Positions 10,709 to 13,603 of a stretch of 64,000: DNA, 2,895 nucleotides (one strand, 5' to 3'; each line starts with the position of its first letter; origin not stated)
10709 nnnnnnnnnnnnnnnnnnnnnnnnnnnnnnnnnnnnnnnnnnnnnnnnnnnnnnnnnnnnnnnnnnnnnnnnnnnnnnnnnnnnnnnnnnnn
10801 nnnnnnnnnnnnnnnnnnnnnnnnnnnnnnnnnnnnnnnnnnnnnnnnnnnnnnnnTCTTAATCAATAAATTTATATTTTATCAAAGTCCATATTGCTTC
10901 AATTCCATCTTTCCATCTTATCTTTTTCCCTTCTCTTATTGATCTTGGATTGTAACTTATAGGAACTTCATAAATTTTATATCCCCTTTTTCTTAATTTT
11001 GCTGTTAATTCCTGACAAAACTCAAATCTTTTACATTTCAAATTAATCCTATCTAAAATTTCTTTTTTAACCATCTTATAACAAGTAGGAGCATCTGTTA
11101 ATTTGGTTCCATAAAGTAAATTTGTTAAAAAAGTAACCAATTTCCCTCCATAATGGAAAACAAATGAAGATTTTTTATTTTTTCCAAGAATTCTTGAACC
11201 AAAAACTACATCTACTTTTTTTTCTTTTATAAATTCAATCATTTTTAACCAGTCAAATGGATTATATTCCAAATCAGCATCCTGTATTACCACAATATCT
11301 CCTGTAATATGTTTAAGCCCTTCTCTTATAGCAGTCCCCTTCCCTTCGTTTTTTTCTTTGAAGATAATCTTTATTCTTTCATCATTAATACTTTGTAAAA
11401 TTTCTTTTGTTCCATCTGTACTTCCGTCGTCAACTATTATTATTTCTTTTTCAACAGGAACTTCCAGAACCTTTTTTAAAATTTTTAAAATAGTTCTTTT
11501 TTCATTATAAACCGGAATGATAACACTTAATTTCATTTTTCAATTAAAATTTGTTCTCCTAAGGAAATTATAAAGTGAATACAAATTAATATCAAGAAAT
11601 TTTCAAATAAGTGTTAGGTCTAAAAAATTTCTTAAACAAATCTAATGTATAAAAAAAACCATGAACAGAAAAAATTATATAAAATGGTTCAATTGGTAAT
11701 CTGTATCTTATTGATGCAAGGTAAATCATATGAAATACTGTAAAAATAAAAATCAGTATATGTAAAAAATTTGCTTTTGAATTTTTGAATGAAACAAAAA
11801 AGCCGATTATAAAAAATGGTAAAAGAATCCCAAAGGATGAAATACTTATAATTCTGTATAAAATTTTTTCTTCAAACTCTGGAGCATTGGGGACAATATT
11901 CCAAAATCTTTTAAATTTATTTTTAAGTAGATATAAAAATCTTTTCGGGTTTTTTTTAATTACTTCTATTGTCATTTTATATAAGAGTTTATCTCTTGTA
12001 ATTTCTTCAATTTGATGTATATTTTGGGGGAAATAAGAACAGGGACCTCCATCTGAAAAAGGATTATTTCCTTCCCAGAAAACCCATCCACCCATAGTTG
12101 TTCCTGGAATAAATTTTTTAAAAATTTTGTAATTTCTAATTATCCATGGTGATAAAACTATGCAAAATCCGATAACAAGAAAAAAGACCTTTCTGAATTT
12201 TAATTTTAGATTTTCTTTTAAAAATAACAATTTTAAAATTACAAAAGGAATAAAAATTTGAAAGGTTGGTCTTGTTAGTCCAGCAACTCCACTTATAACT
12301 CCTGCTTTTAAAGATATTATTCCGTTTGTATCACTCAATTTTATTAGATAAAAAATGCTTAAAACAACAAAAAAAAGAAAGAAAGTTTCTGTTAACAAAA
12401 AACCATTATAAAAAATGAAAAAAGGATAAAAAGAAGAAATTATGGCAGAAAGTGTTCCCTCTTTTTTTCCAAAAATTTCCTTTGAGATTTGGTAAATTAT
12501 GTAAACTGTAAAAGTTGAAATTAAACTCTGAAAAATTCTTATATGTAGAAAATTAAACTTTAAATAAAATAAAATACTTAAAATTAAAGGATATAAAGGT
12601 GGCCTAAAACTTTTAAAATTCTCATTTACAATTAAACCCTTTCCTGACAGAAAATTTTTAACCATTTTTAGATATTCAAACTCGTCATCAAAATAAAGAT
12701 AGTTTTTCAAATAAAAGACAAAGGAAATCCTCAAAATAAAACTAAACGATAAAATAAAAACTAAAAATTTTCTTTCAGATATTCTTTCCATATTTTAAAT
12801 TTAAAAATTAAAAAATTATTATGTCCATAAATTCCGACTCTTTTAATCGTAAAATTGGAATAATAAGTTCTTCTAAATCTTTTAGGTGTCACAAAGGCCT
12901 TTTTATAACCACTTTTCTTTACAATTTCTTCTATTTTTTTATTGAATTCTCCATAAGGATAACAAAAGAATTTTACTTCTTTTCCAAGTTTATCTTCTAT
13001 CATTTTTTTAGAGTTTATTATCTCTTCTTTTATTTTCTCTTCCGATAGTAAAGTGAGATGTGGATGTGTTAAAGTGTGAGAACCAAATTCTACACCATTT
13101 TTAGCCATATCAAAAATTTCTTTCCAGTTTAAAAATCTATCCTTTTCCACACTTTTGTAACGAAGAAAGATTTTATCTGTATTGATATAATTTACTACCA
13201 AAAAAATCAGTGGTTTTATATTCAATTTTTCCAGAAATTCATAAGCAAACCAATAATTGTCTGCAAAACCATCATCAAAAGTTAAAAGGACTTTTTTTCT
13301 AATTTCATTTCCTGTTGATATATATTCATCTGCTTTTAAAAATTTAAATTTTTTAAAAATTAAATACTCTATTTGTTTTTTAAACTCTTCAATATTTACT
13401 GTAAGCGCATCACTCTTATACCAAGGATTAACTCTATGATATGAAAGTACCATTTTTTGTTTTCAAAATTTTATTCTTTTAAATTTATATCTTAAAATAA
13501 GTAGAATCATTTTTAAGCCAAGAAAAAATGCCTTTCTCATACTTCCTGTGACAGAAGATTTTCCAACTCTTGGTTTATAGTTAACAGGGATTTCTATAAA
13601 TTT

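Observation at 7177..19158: Array of six GT-C-fold membrane glycosyltransferases in 12 kb: a candidate outer-face glycan or glycoconjugate assembly line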

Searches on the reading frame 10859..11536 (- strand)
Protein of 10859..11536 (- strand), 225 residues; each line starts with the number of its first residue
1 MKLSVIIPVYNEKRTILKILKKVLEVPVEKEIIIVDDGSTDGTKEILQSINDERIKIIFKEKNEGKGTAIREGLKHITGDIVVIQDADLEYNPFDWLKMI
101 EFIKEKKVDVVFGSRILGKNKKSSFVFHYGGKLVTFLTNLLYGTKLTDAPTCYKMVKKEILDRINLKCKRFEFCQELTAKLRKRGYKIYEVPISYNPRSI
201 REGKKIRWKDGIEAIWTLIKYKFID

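Call 5: search_protein_families(library=pfam, max_evalue=0.01, proteins=[window:10859-11536:-])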
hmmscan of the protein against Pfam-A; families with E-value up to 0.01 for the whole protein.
window:10859-11536:- (225 aa): 5 families
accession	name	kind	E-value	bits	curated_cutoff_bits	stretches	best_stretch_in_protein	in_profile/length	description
PF00535.33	Glycos_transf_2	-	1.5e-39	136.1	23.3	1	4-163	1-166/168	Glycosyl transferase family 2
PF13641.12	Glyco_tranf_2_3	-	2.7e-09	37.8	27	1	3-115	3-123/230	Glycosyltransferase like family 2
PF10111.15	Glyco_tranf_2_2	-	3.3e-09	37.1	27.3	1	4-109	1-112/276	Glycosyltransferase like family 2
PF13704.12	Glyco_tranf_2_4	-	0.00026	21.8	27.5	1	11-88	2-81/98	Glycosyl transferase family 2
PF00483.29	NTP_transferase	-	0.003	17.6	21.2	1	7-112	25-135/245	Nucleotidyl transferase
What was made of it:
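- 10859..11536 (-): GT2a (225 aa), a polyprenyl-phosphate glycosyltransferase-type GT-A enzyme with no C-terminal TM helices. Pfam Glycos_transf_2, E = 1.5e-39 (call 5).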

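Call 7: search_protein_families(library=ncbifam, max_evalue=0.01, proteins=[window:10859-11536:-])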
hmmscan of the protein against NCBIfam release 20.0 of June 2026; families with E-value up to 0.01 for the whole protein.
window:10859-11536:- (225 aa): 32 families (the best 25 are shown)
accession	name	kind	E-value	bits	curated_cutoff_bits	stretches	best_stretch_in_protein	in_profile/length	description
TIGR04182.1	glyco_TIGR04182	equivalog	6e-32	111.2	325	1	3-221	2-217/293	S-layer glycoprotein N-glycosyltransferase AglJ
NF047588.1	GlcsyltransPgfSStrep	equivalog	1.4e-20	73.8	500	1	1-164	1-167/308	glycosyltransferase PgfS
NF007986.1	PRK10714.1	equivalog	7.6e-20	71.2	529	1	2-185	7-193/316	undecaprenyl-phosphate 4-deoxy-4-formamido-L-arabinose transferase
NF041391.1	DPhHxTase_Halo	equivalog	3e-19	68.9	375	1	9-199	3-187/213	dolichyl-phosphate hexose transferase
NF058614.1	PPMAGASynPpgS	equivalog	2.8e-18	66.2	370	1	5-194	4-195/226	polyprenyl-phospho-N-acetylgalactosaminyl synthase PpgS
TIGR03937.1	PgaC_IcaA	equivalog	2.9e-18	66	422.3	1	2-114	46-162/407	poly-beta-1,6-N-acetyl-D-glucosamine synthase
NF047683.1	TeichurnBiosyTuaG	equivalog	1.2e-17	64.4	400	1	3-114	8-122/252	teichuronic acid biosynthesis protein TuaG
TIGR04283.1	glyco_like_mftF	equivalog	1.9e-16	60.4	182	1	3-126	1-121/221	TIGR04283 family arsenosugar biosynthesis glycosyltransferase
NF007482.0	PRK10073.1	equivalog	8.4e-16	57.9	423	1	2-111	7-118/334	glycosyltransferase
TIGR03965.1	mycofact_glyco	equivalog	3.6e-14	52.5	280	1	3-129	76-204/467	mycofactocin biosynthesis glycosyltransferase MftF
NF041875.1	EPS_EpsD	equivalog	7.3e-14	51.9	370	1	3-114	1-115/325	exopolysaccharide biosynthesis glycosyltransferase EpsD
NF010496.0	PRK13915.1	equivalog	1.6e-12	47.2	262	1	2-91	32-129/307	glucosyl-3-phosphoglycerate synthase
NF053739.1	GlytfEpsEBac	equivalog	1.2e-10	40.8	450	1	2-116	2-120/265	glycosyltransferase EpsE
NF038302.1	EPS_HpsE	equivalog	2.1e-10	40.1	300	1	1-120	1-128/307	hormogonium polysaccharide biosynthesis glycosyltransferase HpsE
NF050050.1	ProtGlycPglI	equivalog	1.2e-09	38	500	1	2-121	3-125/306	GalNAc(5)-diNAcBac-PP-undecaprenol beta-1,3-glucosyltransferase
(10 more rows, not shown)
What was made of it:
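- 10859..11536 (-): Best NCBIfam hits are AglJ, PgfS, ArnC, Dol-P-hexose transferase and PpgS, all below their cut-offs (call 7).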

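Call 49: search_solved_structures(query=window:10859-11536:-, max_evalue=0.001)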
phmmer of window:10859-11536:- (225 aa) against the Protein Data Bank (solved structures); distinct sequences matched with E-value up to 0.001: 27.
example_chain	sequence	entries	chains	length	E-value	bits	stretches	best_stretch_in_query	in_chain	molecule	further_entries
5mlz_A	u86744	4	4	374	1.1e-19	74.3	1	1-210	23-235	Dolichol monophosphate mannose synthase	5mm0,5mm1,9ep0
9hwj_A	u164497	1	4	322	2.6e-16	63.3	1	2-204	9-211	Undecaprenyl-phosphate 4-deoxy-4-formamido-L-arabinose transferase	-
9bhc_C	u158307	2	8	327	9.8e-16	61.5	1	2-202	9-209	Undecaprenyl-phosphate 4-deoxy-4-formamido-L-arabinose transferase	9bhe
8vxh_A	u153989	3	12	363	1.3e-15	61.1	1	2-202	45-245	Undecaprenyl-phosphate 4-deoxy-4-formamido-L-arabinose transferase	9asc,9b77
2z87_A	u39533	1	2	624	3e-12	50.1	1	3-93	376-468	Chondroitin synthase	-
2z86_A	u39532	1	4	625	3e-12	50.1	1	3-93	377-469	Chondroitin synthase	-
5eke_A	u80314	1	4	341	3.6e-11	46.5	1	2-194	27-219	Uncharacterized glycosyltransferase sll0501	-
5ekp_C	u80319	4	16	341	4e-11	46.4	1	2-187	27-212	Uncharacterized glycosyltransferase sll0501 | Glycosyltransferase sll0501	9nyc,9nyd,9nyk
9nye_A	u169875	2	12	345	4.2e-11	46.3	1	2-187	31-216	Glycosyltransferase sll0501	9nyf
6yv7_B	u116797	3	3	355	2.7e-09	40.4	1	2-97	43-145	Glycosyl transferase, family 2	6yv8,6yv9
6yv7_A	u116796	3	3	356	2.7e-09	40.4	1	2-97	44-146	Glycosyl transferase, family 2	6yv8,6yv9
6p61_A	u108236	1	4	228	3.2e-09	40.2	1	3-100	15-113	Glycosyltransferase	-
9omh_A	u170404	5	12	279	3.4e-09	40.1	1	3-117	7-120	Glycosyltransferase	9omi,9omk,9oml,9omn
9omj_A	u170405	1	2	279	3.4e-09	40.1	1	3-117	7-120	Glycosyltransferase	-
9omm_A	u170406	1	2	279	3.4e-09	40.1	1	3-117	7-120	Glycosyltransferase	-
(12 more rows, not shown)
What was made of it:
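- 10859..11536 (-): Best PDB sequence hits are PfDPMS 5mlz (1e-19), ArnC and GtrB (call 49).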

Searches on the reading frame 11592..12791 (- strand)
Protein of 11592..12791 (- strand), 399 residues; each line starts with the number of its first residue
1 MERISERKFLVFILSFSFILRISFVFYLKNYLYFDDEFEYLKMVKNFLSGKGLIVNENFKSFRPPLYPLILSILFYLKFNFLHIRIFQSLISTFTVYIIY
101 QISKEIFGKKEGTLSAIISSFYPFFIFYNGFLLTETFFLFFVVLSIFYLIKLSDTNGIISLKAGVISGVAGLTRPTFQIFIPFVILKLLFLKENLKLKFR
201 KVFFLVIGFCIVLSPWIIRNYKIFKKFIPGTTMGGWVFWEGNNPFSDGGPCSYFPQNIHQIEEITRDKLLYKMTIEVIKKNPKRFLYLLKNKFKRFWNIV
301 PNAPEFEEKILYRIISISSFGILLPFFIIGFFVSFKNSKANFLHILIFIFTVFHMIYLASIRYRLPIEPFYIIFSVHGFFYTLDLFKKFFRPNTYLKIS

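Call 4: search_protein_families(library=pfam, max_evalue=0.1, proteins=[window:11592-12791:-])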
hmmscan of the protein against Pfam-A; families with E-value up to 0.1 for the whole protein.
window:11592-12791:- (399 aa): 2 families
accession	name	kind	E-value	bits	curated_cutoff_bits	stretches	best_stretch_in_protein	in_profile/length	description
PF13231.12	PMT_2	-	1.6e-16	61.4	26.1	1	63-218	2-159/160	Dolichyl-phosphate-mannose-protein mannosyltransferase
PF03901.23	Glyco_transf_22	-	1.2e-08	35.1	23.8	1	13-228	2-233/414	Alg9-like mannosyltransferase family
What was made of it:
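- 11592..12791 (-): GT-C 'C' (399 aa), PMT_2. Core member and paralogue of D. Pfam PMT_2, 61.4 bits against a cut-off of 26.1 (call 4).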

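Call 7: search_protein_families(library=ncbifam, max_evalue=0.01, proteins=[window:11592-12791:-])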
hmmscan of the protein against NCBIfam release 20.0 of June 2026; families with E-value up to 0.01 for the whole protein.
window:11592-12791:- (399 aa): 0 families

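Call 25: search_solved_structures(query=window:11592-12791:-, max_evalue=1)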
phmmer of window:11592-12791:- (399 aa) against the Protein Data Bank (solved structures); distinct sequences matched with E-value up to 1: 0.

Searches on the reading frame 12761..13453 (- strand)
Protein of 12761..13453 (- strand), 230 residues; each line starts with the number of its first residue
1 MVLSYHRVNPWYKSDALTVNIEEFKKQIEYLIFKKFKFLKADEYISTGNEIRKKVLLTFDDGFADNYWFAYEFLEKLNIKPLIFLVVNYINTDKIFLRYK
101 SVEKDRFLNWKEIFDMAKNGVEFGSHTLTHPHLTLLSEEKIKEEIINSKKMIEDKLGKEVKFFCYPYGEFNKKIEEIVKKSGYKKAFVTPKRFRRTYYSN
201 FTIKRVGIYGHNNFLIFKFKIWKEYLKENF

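Call 5: search_protein_families(library=pfam, max_evalue=0.01, proteins=[window:12761-13453:-])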
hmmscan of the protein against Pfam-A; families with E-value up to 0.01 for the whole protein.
window:12761-13453:- (230 aa): 3 families
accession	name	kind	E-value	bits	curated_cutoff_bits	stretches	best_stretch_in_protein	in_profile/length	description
PF01522.26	Polysacc_deac_1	-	1e-29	103.5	23.1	1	50-184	4-122/124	Polysaccharide deacetylase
PF03065.20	Glyco_hydro_57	-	1.5e-08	34.7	21.2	1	31-188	35-171/291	Glycosyl hydrolase family 57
PF10096.14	DUF2334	-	3.5e-05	23.9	26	1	72-190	23-147/203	Uncharacterized protein conserved in bacteria (DUF2334)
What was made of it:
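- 12761..13453 (-): CE4 (NodB-type) de-N-acetylase (230 aa) with no signal peptide, so presumably cytoplasmic. Pfam Polysacc_deac_1, E = 1e-29 (call 5).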

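Call 7: search_protein_families(library=ncbifam, max_evalue=0.01, proteins=[window:12761-13453:-])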
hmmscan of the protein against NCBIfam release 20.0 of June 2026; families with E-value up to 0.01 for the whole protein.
window:12761-13453:- (230 aa): 13 families
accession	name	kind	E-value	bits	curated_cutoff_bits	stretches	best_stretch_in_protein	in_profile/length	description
TIGR03938.2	deacetyl_PgaB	equivalog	3.8e-27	94.8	321.9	2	1-129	4-144/621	poly-beta-1,6-N-acetyl-D-glucosamine N-deacetylase PgaB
TIGR02764.1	spore_ybaN_pdaB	equivalog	1.7e-14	54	237.4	1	52-184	5-122/191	polysaccharide deacetylase family sporulation protein PdaB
NF011176.0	PRK14581.1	equivalog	6.6e-14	51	1091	1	17-132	67-189/673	poly-beta-1,6-N-acetyl-D-glucosamine N-deacetylase PgaB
NF011177.0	PRK14582.1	equivalog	1.5e-12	46.6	923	2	2-129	51-187/671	poly-beta-1,6-N-acetyl-D-glucosamine N-deacetylase PgaB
TIGR02884.1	spore_pdaA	equivalog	2.6e-12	46.9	298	1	37-187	21-157/224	delta-lactam-biosynthetic de-N-acetylase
TIGR03933.1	PIA_icaB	equivalog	3.7e-12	46.3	248.35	1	18-208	34-229/245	intercellular adhesin biosynthesis polysaccharide N-deacetylase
TIGR02873.1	spore_ylxY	hypoth_equivalog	5.1e-10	39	391.5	1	115-180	132-197/268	probable sporulation protein, polysaccharide deacetylase family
NF045821.1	PgAcgDacpgdA1_Bac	equivalog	1.1e-09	37.6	400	1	32-173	67-193/282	peptidoglycan-N-acetylglucosamine deacetylase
TIGR04243.1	nodulat_NodB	equivalog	8.8e-09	35.1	240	1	115-184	49-119/197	chitooligosaccharide deacetylase NodB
NF045820.1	PgAcgDacpgdA_Strep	equivalog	4e-08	32.5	800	1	42-175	256-375/463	peptidoglycan-N-acetylglucosamine deacetylase PgdA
NF045822.1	PgAcgDacpgdA2_Bac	equivalog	8.8e-05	22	400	1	50-175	67-179/274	peptidoglycan-N-acetylglucosamine deacetylase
TIGR03006.1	pepcterm_polyde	equivalog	0.00014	21.1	276.2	1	115-183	68-139/272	XrtA system polysaccharide deacetylase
NF050820.1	PolSacchBiosHfsH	equivalog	0.0072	16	400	1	108-177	81-150/249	oligosaccharide deacetylase HfsH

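Call 47: search_solved_structures(query=window:12761-13453:-, max_evalue=0.001)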
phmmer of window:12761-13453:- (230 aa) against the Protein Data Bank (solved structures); distinct sequences matched with E-value up to 0.001: 25.
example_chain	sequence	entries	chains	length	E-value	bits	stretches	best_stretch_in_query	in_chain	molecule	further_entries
6dq3_A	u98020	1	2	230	3e-12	49.9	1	6-195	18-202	Polysaccharide deacetylase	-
4wcj_A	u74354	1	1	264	7.2e-11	45.4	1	2-195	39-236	Polysaccharide deacetylase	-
4u10_A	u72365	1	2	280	3.3e-10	43.3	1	52-129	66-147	Poly-beta-1,6-N-acetyl-D-glucosamine N-deacetylase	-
4v33_A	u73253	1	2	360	9.5e-10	41.8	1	2-193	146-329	POLYSACCHARIDE DEACETYLASE-LIKE PROTEIN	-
2j13_A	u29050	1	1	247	1.5e-09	41.1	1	47-189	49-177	POLYSACCHARIDE DEACETYLASE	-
6go1_A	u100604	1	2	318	2.7e-09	40.3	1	15-186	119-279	Polysaccharide deacetylase-like protein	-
4hd5_A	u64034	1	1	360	3.1e-09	40.1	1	2-188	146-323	Polysaccharide deacetylase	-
7ax7_A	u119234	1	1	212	6e-08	35.9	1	53-173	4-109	Endo-1,4-beta-xylanase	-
5bu6_A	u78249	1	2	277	6.7e-08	35.7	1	53-134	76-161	BpsB (PgaB), Poly-beta-1,6-N-acetyl-D-glucosamine N-deacetylase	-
6hm9_A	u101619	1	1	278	7.3e-08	35.6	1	47-177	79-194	Putative polysaccharide deacetylase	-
7y51_A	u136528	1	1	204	2.3e-07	34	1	52-186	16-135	Predicted xylanase/chitin deacetylase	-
6hpa_A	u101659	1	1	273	4.2e-07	33.1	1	111-177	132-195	Putative polysaccharide deacetylase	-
7fbw_A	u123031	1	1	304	6.6e-07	32.5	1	51-186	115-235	Predicted xylanase/chitin deacetylase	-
7bkf_A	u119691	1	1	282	1.4e-06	31.4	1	120-177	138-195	Putative polysaccharide deacetylase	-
5o6y_A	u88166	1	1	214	1.6e-06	31.2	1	38-170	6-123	Peptidoglycan N-acetylglucosamine deacetylase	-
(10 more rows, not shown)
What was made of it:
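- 12761..13453 (-): PDB sequence hits are 6dq3, IcaB 4wcj and PgaB (call 47).
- Closest known: ArnC-ArnD-ArnT lipid A aminoarabinose pathway. Different: By sequence, CE4 is closer to PgaB, IcaB and 6dq3 than to ArnD (call 47).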
